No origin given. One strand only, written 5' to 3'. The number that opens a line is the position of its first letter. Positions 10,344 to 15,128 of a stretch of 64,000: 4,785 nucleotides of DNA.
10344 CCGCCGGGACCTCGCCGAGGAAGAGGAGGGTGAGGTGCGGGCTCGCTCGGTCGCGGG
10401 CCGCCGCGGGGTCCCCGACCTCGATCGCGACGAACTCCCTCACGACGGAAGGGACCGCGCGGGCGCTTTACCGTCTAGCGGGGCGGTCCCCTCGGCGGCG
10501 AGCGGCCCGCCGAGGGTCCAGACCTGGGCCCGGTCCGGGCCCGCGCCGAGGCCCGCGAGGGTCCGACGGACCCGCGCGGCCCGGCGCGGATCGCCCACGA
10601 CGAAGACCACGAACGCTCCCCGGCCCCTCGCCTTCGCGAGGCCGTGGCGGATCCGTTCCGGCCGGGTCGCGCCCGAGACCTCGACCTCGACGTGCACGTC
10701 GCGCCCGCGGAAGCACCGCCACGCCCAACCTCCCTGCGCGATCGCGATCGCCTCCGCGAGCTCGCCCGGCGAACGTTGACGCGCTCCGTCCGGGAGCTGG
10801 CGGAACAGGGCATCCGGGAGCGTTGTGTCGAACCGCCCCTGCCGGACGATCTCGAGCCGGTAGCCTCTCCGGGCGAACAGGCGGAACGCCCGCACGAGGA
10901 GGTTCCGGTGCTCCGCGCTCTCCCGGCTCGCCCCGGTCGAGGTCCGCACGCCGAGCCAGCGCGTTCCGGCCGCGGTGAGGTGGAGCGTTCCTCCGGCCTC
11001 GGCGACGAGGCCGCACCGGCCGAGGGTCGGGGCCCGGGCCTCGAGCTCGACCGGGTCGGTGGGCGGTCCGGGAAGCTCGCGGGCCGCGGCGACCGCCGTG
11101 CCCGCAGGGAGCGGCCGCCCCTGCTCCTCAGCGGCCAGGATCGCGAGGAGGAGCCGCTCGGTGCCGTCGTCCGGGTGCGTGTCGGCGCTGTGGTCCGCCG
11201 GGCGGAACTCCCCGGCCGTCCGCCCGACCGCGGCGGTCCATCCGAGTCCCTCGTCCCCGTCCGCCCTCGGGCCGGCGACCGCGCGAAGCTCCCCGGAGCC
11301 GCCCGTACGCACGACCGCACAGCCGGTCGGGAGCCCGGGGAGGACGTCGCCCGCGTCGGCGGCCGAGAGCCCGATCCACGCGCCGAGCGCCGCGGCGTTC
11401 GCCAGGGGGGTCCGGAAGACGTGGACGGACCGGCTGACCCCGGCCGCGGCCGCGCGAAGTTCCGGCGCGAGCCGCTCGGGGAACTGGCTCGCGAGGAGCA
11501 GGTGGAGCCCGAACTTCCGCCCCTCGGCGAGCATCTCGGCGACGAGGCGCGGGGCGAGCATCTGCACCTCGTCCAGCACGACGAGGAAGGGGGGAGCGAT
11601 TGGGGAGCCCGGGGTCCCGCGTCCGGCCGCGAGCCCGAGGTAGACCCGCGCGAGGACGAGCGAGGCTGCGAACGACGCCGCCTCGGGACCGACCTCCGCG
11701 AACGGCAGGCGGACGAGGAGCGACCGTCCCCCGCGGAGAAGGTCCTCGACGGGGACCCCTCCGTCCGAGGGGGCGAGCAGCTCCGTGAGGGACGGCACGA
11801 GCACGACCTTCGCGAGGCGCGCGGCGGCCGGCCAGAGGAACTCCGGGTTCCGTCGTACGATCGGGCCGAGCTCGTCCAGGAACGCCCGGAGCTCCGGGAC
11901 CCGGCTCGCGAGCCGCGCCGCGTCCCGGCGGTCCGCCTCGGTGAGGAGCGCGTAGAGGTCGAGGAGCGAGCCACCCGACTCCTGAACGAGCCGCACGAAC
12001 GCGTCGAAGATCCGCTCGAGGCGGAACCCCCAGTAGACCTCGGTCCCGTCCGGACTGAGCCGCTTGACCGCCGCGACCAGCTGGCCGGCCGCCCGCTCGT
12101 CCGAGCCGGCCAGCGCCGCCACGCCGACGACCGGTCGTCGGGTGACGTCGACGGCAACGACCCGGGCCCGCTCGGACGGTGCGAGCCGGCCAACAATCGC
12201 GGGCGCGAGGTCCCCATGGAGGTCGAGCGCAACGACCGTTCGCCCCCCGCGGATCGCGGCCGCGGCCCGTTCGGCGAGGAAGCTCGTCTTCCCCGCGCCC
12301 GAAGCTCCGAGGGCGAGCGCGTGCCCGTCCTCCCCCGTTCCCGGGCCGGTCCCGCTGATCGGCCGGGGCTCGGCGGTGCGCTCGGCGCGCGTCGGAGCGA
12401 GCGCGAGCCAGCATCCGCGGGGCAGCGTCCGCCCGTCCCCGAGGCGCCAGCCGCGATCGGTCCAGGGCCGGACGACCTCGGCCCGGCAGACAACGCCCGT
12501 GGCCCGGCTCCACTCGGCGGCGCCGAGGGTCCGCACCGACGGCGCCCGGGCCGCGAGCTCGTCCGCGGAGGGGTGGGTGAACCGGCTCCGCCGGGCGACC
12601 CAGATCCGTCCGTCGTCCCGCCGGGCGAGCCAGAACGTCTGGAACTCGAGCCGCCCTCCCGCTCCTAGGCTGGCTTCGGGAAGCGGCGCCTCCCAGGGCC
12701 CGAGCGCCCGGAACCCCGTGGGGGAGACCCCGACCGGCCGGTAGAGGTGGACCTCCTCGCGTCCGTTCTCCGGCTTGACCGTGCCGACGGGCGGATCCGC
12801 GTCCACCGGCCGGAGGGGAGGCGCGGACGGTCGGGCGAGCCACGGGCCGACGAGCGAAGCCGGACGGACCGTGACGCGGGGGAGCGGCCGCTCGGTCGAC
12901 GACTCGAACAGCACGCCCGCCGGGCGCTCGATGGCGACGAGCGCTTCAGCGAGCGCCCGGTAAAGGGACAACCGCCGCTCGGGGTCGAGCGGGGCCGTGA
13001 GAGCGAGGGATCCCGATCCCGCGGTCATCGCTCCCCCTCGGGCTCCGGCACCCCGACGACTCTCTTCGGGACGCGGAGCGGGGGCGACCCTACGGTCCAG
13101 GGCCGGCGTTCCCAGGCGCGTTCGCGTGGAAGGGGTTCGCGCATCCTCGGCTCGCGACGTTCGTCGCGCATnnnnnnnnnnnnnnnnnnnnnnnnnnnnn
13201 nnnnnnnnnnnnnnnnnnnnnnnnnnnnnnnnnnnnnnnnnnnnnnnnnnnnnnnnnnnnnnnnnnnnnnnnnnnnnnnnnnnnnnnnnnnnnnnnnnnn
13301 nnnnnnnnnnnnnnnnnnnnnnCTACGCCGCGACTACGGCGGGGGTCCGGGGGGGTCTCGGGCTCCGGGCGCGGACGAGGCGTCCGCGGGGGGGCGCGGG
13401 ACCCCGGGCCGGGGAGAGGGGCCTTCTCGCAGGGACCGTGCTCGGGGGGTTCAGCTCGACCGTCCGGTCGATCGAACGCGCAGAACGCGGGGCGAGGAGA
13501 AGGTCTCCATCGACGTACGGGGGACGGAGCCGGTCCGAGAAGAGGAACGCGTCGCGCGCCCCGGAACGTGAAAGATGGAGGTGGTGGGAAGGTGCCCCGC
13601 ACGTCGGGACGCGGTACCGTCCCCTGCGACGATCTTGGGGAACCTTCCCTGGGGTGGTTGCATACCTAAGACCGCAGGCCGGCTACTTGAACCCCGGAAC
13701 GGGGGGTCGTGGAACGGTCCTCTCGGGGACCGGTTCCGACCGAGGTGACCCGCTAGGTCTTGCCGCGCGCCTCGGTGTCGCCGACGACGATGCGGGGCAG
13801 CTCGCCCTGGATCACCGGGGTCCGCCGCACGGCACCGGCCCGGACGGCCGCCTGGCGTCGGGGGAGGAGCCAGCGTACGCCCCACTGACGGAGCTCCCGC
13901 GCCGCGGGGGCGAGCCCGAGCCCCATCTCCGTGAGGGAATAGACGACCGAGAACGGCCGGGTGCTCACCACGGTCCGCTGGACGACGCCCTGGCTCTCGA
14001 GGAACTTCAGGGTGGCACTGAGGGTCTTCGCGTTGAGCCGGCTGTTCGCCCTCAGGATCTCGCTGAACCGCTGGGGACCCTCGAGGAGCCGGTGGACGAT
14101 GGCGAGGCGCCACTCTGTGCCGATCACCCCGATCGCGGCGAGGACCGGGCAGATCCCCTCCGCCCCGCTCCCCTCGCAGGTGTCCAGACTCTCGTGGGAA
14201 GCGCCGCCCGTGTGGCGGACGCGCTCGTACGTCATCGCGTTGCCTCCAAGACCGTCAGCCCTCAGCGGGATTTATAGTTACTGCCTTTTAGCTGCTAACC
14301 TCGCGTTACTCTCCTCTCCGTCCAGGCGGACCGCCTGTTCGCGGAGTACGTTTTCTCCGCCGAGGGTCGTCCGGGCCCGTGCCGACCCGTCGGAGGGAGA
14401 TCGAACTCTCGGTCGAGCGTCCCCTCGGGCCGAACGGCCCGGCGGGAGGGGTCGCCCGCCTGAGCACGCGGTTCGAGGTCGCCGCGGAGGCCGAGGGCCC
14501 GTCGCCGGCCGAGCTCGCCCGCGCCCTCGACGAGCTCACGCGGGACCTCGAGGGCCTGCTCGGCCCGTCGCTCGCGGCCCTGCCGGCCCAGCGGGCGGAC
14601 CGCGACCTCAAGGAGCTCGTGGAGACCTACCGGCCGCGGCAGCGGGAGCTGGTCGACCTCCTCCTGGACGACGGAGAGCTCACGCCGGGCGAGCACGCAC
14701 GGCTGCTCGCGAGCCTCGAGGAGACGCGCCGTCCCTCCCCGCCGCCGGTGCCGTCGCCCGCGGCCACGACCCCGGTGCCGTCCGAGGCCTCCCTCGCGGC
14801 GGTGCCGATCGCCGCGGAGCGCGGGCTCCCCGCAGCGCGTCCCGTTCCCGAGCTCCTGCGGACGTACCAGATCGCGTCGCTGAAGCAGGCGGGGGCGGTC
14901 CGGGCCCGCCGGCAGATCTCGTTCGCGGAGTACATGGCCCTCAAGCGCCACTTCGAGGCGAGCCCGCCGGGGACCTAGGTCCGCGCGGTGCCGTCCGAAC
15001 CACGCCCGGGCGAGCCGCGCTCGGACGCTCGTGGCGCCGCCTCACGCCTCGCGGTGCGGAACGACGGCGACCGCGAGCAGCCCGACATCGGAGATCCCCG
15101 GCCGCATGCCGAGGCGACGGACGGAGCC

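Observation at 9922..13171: Translationally coupled trio: 48-aa ORF, HerA/FtsK-like ATPase with wHTH and nuclease-like C-terminus, and a LigT-type 2H phosphoesterase. Candidate undescribed nucleic-acid-targeting module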

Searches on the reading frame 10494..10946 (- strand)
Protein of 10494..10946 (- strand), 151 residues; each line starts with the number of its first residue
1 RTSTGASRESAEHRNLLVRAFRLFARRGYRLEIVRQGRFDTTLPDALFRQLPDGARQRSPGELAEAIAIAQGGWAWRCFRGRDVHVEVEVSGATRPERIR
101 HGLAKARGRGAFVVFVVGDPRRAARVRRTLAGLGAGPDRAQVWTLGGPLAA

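Call 46: search_solved_structures(query=A3, max_evalue=10, show_alignments=3)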
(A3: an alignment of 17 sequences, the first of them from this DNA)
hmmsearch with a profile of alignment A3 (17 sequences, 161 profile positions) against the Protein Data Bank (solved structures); distinct sequences matched with E-value up to 10: 4.
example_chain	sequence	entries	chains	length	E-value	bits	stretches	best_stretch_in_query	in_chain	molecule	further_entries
6wrv_D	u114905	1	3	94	0.029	17.1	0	116-140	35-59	Computationally designed protein 3DS18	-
7t2f_A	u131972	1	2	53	0.59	12.9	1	100-140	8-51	HEEH mini protein HEEH_TK_rd5_0341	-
2jvf_A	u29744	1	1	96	0.73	12.6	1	87-139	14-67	de novo protein M7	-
8gy8_A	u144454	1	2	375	0.74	12.5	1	87-137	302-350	Putative translation initiation factor (IF-2 homolog)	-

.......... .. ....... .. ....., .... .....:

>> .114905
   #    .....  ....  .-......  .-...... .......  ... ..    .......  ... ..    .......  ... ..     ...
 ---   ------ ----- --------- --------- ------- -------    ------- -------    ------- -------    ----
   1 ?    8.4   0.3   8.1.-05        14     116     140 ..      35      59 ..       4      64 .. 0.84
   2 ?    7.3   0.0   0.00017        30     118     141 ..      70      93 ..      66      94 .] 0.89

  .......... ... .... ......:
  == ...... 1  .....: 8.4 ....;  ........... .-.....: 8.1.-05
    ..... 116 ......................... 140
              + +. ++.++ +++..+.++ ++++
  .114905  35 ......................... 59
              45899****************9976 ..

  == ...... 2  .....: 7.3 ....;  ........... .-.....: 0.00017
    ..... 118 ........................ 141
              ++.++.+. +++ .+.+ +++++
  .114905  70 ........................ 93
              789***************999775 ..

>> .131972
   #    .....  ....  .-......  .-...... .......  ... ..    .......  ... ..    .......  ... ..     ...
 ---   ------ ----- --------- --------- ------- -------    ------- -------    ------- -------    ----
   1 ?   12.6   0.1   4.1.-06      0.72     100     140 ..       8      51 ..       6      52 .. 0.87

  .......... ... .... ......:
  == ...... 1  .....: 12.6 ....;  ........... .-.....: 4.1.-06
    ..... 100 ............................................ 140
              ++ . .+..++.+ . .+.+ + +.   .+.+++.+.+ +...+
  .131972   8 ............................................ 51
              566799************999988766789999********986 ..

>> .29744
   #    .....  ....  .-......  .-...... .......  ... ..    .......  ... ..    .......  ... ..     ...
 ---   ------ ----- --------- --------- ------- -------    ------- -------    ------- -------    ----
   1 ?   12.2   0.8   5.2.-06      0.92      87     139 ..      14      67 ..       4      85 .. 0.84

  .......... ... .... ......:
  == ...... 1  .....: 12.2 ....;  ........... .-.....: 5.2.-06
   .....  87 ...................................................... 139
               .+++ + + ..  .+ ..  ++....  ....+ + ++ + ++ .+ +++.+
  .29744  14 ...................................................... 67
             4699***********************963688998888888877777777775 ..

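Call 47: search_protein_families(library=pfam, alignment_id=A3, max_evalue=1)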
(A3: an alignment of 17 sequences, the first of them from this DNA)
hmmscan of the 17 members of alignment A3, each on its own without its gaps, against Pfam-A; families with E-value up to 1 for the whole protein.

A. member 1, seq(151 aa): 1 family
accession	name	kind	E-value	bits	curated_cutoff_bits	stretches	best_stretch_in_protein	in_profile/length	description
PF01842.31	ACT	-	0.13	12.5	27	0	16-40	13-37/66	ACT domain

B. families by the number of members that match (of 17 scanned): 10 families
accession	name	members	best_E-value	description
PF01990.22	ATP-synt_F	1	0.011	ATP synthase (F/14-kDa) subunit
PF17346.7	DUF5376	1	0.019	Family of unknown function (DUF5376)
PF21813.2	DUF6882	1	0.05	Family of unknown function (DUF6882)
PF14804.11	Jag_N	1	0.071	Jag N-terminus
PF11518.13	DUF3221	1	0.086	Protein of unknown function (DUF3221)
PF01543.22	HCV_capsid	1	0.11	Hepatitis C virus capsid protein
PF01842.31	ACT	1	0.13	ACT domain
PF13545.12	HTH_Crp_2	1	0.14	Crp-like helix-turn-helix domain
PF23222.1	RRM_PARP14_1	1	0.14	PAR14-like, first RRM domain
PF02602.20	HEM4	1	0.28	Uroporphyrinogen-III synthase HemD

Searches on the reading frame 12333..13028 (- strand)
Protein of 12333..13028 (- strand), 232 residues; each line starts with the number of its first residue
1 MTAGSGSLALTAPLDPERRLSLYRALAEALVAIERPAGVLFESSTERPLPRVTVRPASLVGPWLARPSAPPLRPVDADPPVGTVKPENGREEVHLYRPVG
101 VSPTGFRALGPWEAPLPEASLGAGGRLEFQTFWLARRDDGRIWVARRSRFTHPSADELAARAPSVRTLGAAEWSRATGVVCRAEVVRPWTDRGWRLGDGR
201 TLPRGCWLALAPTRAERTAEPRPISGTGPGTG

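Call 28: search_protein_families(library=pfam, proteins=[window:12333-13028:-], max_evalue=10)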
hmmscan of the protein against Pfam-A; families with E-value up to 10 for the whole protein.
seq(232 aa): 0 families

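Call 97: search_solved_structures(query=A9, max_evalue=10)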
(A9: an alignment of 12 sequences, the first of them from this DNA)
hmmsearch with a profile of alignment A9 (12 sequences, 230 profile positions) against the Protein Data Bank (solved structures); distinct sequences matched with E-value up to 10: 3.
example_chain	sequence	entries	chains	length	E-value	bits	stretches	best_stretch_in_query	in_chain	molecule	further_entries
1dbi_A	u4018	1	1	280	1.1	12.1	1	153-203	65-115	AK.1 SERINE PROTEASE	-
3pg1_A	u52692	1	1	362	1.4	11.7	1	188-212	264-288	Mitogen-activated protein kinase, putative (Map kinase-like protein)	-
3uib_A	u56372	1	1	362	1.4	11.7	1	188-212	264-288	mitogen-activated protein kinase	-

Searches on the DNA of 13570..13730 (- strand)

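Call 113: build_rna_model(alignment_id=A7)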
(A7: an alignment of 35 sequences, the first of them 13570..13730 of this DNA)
Model R1 built from alignment A7 (35 sequences, 199 columns); structure: RNAalifold consensus.
model positions 163; base pairs 21; branch points 0; effective number of sequences 2.93; information 0.59 bits per position. Calibrated on 0.2 Mb of random sequence (short: E-values are rough).
structure used (alignment columns):
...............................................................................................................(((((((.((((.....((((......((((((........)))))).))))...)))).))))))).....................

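Call 114: search_with_rna_model(model_id=R1, sources=[window, L060, L062, L067, L069, L074, L081, L083, L084, L086, L087, L088, L090, L092, L007, L016, L053, L058, L054, L061, L073, L075, L079, L080], max_evalue=0.01)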
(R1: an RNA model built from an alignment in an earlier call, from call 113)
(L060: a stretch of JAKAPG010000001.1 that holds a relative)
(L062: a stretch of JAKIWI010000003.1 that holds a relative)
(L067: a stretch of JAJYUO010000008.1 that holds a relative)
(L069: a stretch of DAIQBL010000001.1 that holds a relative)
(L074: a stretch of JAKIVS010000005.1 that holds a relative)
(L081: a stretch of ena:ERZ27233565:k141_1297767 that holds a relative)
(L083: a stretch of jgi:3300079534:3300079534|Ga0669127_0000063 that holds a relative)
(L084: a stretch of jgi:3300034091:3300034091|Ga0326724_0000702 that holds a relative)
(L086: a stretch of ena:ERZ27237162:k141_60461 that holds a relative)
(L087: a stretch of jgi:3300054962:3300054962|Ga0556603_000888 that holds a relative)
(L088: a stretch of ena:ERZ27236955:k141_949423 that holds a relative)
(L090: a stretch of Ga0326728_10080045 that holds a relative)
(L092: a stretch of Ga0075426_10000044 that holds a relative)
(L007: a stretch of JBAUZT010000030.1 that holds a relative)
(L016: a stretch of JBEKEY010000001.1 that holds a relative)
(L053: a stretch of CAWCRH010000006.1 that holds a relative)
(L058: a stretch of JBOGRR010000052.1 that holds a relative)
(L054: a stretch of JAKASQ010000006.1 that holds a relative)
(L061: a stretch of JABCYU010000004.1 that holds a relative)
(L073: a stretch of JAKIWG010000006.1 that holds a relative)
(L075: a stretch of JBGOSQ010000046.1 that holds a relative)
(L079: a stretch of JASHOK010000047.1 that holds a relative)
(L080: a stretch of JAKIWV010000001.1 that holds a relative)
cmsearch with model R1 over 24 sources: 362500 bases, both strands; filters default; matches with E-value up to 0.01: 14.
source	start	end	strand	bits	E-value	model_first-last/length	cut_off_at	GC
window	13570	13730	-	151.7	4.9e-32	1-163/163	no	0.66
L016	2748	2909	+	149.1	1.8e-31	1-163/163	no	0.65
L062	4235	4393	+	139.2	2.9e-29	1-163/163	no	0.68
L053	4748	4906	+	137.7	6.2e-29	1-163/163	no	0.67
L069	3745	3902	+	137.6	6.6e-29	1-163/163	no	0.66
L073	4591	4753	+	137.4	7.3e-29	1-163/163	no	0.66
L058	685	845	+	136.2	1.4e-28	1-163/163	no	0.68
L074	4247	4404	+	135.5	2e-28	1-163/163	no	0.67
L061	4597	4758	+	124.6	5e-26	1-163/163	no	0.7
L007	2273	2434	+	123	1.2e-25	1-163/163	no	0.67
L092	3363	3526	+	121.1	3.1e-25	1-163/163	no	0.67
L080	4180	4340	+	101.8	6e-21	1-163/163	no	0.63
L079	4484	4646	+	100.9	9.8e-21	1-163/163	no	0.68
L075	4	95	+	94.7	2.2e-19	71-163/163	no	0.68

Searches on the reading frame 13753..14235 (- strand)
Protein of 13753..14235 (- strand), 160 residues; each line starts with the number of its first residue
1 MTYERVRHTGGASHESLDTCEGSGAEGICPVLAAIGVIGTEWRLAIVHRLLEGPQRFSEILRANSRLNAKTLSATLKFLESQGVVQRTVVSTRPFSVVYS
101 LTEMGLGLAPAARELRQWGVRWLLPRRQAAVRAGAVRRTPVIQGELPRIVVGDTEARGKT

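Call 3: search_protein_families(library=pfam, proteins=[window:13753-14235:-], max_evalue=0.1)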
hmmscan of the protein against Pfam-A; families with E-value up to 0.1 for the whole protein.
window:13753-14235:- (160 aa): 4 families
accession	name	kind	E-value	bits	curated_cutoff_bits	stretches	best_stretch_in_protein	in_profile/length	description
PF01638.23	HxlR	-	1.1e-21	76.9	20.8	1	37-123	1-87/91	HxlR-like helix-turn-helix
PF01022.26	HTH_5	-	0.0012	19.1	22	1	43-86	4-46/47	Bacterial regulatory protein, arsR family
PF13601.12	HTH_34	-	0.041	14.5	27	1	43-106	2-66/80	Winged helix DNA-binding domain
PF14947.12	HTH_45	-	0.056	13.9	25.5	1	46-116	11-73/77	Winged helix-turn-helix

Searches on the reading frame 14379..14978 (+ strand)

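Call 63: search_protein_families(library=pfam, proteins=[window:14379-14978:+], max_evalue=0.1)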
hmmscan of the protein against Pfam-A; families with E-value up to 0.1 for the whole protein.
window:14379-14978:+ (199 aa): 3 families
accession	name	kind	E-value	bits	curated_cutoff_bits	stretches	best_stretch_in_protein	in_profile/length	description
PF05120.17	GvpG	-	0.011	16.3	30.6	0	18-58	5-45/67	Gas vesicle protein G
PF12840.13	HTH_20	-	0.063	13.7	27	0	36-82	14-44/51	Helix-turn-helix domain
PF12024.13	DUF3512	-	0.091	13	23.4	0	76-118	145-185/186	Domain of unknown function (DUF3512)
